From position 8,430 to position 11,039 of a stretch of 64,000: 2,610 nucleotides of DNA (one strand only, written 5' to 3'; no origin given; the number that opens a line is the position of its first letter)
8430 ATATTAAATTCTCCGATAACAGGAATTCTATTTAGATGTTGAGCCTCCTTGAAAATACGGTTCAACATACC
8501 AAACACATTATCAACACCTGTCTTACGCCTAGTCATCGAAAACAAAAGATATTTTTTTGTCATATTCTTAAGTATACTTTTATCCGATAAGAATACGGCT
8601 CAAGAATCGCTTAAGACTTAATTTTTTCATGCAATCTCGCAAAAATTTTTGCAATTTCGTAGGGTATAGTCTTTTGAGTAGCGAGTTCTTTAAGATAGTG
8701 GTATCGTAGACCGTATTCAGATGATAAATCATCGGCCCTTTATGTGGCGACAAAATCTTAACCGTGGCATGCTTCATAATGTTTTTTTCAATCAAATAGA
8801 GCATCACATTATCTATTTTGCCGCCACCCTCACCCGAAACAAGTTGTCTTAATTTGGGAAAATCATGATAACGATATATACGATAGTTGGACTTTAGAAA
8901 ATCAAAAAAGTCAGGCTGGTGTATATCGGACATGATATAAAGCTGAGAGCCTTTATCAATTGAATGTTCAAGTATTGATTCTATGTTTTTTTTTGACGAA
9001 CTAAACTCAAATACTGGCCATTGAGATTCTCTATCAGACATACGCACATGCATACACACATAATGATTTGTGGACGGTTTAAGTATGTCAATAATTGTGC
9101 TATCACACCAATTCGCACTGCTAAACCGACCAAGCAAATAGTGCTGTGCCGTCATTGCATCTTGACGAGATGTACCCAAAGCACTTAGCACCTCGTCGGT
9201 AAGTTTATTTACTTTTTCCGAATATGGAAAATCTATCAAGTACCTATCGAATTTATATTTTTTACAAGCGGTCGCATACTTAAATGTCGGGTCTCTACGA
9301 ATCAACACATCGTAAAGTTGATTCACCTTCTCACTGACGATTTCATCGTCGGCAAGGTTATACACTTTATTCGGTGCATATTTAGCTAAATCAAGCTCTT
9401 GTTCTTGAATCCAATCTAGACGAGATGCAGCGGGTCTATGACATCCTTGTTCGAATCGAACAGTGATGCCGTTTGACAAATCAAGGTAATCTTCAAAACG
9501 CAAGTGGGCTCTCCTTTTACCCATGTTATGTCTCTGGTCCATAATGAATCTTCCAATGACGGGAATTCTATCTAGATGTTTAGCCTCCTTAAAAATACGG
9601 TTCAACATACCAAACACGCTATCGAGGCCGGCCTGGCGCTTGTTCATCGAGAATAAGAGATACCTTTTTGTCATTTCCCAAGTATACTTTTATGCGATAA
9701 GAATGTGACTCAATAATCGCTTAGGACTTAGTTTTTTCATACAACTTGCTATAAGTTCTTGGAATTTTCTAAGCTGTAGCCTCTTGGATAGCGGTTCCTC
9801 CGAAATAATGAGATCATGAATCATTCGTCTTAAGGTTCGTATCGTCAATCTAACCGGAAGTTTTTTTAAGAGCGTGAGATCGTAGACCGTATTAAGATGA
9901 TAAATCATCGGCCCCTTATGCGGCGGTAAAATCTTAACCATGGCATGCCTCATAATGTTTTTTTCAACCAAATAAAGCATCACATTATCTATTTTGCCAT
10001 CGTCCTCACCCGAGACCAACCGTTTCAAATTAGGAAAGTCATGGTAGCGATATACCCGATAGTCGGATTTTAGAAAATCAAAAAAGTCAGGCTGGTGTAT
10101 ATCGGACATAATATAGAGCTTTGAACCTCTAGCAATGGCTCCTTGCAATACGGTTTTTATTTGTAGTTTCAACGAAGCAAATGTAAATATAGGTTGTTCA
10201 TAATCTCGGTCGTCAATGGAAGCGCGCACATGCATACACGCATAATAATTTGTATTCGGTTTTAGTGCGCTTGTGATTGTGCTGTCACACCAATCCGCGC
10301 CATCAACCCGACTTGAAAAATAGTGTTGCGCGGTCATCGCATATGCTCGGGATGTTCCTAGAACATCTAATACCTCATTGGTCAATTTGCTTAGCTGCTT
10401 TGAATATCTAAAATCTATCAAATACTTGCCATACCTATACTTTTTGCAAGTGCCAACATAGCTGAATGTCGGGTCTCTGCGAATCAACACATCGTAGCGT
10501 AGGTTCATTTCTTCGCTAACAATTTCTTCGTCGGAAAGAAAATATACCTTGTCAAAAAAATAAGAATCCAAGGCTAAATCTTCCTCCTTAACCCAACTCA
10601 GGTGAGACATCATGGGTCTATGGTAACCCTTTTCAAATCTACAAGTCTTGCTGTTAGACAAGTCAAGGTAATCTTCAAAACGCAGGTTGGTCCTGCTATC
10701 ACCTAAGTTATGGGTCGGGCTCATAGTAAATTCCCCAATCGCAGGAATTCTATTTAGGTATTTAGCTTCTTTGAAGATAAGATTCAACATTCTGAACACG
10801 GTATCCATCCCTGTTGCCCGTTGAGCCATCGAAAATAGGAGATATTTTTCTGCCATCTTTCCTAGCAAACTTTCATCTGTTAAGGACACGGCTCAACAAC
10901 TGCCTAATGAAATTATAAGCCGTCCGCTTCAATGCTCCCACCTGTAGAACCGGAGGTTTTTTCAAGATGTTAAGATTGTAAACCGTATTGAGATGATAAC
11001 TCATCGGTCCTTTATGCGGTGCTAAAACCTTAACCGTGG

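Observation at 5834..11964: Tight operon of 5.5 near-identical fucosyltransferase-superfamily-like modules, one gene carrying a 2.5-module fusion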

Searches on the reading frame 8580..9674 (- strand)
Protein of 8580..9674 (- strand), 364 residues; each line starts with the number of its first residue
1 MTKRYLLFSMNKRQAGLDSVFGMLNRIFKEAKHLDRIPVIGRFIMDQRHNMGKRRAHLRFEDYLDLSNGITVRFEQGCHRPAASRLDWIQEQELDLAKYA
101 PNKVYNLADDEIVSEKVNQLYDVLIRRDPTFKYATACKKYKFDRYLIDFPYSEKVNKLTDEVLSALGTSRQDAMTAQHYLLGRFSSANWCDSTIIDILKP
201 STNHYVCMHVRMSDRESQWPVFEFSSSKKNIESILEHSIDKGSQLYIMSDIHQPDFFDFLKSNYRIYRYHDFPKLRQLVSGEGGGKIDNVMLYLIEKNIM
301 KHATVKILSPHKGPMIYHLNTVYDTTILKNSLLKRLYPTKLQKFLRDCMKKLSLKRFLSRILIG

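Call 3: search_protein_families(library=pfam, proteins=[window:8580-9674:-], max_evalue=1)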
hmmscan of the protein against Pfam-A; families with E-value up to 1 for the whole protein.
window:8580-9674:- (364 aa): 1 family
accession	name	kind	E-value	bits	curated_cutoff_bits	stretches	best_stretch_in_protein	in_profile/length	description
PF18436.6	HECW1_helix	-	0.033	14.7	25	1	251-280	11-41/67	Helical box domain of E3 ubiquitin-protein ligase HECW1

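Call 4: search_protein_families(library=ncbifam, proteins=[window:8580-9674:-], max_evalue=1)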
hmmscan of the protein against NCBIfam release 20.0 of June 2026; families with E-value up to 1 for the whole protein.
window:8580-9674:- (364 aa): 0 families

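Call 86: find_encoding_contigs(protein=window:8580-9674:-, flank=1000, max_places=3)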
Protein window:8580-9674:- (364 aa): no gene with exactly this product is on record in the collection.

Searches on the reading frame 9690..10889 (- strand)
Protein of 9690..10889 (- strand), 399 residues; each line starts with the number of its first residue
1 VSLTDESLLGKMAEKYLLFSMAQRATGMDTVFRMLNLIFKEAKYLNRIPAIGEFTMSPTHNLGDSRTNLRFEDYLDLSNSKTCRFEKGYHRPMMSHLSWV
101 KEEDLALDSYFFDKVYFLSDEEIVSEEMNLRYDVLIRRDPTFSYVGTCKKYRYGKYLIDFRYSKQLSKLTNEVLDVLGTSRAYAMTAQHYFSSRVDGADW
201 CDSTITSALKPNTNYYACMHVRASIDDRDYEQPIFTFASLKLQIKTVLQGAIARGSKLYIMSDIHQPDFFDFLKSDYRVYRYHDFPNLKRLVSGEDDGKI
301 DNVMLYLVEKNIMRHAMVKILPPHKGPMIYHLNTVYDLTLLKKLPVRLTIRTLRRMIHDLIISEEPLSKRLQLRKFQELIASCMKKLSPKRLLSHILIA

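Call 3: search_protein_families(library=pfam, proteins=[window:9690-10889:-], max_evalue=1)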
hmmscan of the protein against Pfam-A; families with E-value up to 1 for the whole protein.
window:9690-10889:- (399 aa): 1 family
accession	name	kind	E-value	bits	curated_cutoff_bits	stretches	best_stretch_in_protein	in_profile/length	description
PF24517.2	CBM96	-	0.21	11.9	26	1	156-219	42-104/164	Carbohydrate-binding module family 96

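Call 4: search_protein_families(library=ncbifam, proteins=[window:9690-10889:-], max_evalue=1)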
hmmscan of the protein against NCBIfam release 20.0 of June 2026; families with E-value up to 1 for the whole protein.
window:9690-10889:- (399 aa): 0 families
